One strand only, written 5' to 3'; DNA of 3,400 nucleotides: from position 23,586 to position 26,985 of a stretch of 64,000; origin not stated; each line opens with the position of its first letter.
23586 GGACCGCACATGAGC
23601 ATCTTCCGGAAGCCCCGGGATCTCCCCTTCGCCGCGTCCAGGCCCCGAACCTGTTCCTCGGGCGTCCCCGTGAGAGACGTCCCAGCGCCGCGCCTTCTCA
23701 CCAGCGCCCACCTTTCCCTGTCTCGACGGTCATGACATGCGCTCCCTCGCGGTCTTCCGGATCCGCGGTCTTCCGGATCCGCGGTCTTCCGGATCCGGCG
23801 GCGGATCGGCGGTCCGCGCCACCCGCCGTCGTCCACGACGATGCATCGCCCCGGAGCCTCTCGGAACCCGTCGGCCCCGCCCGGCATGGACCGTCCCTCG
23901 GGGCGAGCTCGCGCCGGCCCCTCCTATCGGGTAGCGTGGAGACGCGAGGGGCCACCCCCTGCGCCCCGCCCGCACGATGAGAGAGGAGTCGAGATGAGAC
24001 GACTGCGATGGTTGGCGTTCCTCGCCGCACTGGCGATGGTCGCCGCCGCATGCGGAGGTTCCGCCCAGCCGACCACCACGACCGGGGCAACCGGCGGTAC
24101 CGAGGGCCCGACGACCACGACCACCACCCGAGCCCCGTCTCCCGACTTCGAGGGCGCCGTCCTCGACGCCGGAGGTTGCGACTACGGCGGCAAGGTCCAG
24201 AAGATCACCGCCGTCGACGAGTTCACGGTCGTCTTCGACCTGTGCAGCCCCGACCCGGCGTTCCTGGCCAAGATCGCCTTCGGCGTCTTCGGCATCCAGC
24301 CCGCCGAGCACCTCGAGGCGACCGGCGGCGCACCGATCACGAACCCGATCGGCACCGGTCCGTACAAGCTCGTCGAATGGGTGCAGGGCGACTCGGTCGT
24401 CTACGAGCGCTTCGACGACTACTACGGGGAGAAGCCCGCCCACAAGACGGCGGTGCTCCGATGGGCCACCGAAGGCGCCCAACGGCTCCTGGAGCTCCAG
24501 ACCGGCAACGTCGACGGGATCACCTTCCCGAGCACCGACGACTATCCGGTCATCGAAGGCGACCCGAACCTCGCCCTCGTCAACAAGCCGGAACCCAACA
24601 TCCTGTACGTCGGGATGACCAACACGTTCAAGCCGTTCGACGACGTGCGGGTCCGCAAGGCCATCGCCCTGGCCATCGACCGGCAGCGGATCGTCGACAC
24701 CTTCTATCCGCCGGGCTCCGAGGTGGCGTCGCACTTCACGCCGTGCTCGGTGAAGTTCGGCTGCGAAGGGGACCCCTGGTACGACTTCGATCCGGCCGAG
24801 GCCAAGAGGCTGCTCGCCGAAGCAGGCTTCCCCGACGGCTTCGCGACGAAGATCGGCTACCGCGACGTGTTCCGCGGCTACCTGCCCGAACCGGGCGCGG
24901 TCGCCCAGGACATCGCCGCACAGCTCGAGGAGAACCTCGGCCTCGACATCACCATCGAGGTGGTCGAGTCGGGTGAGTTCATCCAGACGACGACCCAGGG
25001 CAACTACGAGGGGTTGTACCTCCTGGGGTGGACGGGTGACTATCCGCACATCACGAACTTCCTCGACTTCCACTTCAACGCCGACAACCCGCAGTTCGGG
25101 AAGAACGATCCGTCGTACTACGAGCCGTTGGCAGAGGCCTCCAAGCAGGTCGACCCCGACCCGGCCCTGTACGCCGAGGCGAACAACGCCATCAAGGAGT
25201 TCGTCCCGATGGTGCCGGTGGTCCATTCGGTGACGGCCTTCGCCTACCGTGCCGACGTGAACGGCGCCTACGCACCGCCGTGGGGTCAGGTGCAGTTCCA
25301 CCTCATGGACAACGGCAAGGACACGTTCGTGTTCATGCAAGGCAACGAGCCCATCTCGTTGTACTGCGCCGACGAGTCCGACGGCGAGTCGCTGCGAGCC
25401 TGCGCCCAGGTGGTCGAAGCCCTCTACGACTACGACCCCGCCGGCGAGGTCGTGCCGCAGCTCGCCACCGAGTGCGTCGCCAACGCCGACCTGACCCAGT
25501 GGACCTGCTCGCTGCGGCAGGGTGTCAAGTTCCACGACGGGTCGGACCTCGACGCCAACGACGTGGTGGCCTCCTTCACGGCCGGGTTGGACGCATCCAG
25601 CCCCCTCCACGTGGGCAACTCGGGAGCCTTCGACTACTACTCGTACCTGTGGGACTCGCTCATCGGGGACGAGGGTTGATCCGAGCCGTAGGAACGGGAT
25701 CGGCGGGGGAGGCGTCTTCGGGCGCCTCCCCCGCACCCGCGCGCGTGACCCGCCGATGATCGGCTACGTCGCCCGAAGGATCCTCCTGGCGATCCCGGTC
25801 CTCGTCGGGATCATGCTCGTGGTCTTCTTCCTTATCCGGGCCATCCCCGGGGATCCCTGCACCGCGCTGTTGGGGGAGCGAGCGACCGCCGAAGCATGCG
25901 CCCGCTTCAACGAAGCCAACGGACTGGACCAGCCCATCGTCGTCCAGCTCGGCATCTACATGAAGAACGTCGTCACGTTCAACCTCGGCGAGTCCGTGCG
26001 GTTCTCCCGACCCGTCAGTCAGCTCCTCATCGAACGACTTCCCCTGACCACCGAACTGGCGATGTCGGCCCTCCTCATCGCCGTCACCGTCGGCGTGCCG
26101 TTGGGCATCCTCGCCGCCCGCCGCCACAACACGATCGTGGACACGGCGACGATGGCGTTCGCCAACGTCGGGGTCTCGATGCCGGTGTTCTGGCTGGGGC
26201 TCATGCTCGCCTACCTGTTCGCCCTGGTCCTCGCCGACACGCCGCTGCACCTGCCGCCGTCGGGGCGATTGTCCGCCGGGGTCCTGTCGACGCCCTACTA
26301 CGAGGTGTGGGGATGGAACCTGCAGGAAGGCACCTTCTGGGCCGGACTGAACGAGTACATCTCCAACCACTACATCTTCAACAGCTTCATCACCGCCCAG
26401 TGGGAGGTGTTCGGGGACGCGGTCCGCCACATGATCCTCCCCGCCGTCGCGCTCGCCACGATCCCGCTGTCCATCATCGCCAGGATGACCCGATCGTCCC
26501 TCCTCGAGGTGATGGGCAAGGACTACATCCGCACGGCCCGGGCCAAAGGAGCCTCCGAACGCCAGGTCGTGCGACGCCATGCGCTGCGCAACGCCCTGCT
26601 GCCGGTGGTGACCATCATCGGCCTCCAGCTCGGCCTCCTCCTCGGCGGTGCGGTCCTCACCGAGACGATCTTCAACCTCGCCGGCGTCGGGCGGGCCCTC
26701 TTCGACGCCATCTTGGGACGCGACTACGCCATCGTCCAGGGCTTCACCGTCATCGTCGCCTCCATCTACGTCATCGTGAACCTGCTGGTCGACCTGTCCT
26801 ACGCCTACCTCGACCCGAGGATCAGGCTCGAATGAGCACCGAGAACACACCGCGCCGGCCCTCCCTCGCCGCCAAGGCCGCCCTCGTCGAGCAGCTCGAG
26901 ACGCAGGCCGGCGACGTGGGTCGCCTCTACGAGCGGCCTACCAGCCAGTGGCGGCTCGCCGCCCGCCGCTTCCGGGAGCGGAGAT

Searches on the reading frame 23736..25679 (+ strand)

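Call 21: search_protein_families(library=pfam, proteins=[window:23736-25679:+], max_evalue=0.001)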
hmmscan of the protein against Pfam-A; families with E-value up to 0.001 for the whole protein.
window:23736-25679:+ (647 aa): 1 family
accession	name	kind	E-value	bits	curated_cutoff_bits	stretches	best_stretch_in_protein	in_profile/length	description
PF00496.27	SBP_bac_5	-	1.4e-78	265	32.4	2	151-451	62-365/368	Bacterial extracellular solute-binding proteins, family 5 Middle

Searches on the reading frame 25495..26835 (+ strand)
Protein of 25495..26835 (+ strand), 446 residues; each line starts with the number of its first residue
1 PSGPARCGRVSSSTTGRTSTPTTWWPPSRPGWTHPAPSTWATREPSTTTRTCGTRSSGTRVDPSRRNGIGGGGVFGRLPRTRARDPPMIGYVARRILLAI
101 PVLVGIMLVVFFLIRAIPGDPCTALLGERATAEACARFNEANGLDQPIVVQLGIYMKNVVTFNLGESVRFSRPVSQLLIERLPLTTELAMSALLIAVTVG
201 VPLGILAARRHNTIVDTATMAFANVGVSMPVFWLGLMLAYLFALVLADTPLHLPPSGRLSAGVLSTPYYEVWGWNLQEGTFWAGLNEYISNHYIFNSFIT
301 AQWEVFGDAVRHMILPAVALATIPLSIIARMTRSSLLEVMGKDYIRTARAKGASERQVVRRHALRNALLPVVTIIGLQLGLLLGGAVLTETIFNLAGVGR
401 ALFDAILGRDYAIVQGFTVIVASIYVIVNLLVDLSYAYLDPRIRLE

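Call 21: search_protein_families(library=pfam, proteins=[window:25495-26835:+], max_evalue=0.001)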
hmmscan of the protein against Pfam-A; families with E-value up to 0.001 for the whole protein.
window:25495-26835:+ (446 aa): 2 families
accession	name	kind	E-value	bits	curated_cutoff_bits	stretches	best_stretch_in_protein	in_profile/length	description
PF00528.27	BPD_transp_1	-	4.8e-45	154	26.4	1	200-444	1-183/184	Binding-protein-dependent transport system inner membrane component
PF19300.4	BPD_transp_1_N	-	5e-12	46.4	23.8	1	88-188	1-113/114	Binding-prot-dependent transport system membrane comp, N-term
